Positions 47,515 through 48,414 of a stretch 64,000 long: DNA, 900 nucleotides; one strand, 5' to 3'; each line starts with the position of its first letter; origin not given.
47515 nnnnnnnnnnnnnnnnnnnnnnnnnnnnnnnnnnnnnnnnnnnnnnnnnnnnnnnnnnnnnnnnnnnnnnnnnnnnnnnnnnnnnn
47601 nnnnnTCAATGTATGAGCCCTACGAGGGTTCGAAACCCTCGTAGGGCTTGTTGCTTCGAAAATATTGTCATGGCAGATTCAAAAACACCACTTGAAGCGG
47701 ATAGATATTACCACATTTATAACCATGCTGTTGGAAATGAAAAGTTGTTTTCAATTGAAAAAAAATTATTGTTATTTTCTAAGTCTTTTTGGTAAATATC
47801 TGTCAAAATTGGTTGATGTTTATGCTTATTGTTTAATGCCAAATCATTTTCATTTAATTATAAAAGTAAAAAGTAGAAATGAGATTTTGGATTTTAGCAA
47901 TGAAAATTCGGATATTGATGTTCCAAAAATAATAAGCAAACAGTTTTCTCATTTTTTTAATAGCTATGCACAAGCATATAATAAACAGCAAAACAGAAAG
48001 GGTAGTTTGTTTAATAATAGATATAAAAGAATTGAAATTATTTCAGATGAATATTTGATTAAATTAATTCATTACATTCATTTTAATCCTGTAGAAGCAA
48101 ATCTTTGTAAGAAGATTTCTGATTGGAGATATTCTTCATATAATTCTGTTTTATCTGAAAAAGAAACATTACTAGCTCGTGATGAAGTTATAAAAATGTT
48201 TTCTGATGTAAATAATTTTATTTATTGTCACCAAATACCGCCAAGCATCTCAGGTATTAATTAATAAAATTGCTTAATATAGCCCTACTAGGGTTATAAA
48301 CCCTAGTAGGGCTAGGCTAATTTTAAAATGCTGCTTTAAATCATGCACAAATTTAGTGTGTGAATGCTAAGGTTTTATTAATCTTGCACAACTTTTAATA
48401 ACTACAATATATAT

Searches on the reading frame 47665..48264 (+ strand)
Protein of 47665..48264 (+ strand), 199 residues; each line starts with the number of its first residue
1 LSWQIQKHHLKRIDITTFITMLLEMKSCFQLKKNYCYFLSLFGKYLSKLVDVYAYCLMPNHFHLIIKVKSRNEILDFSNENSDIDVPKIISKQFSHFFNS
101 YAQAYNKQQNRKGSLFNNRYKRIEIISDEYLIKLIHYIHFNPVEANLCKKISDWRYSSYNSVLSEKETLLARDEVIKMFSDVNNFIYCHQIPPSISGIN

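Call 54: search_protein_families(library=pfam, proteins=[window:47665-48264:+])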
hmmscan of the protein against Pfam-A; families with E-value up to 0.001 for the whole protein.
window:47665-48264:+ (199 aa): 1 family
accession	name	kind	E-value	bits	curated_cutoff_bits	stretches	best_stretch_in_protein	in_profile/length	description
PF01797.21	Y1_Tnp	-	0.00012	22.6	23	1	48-139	39-119/121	Transposase IS200 like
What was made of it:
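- A weak IS200/Y1-transposase-like ORF lies at 47665-48264 (call 54).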
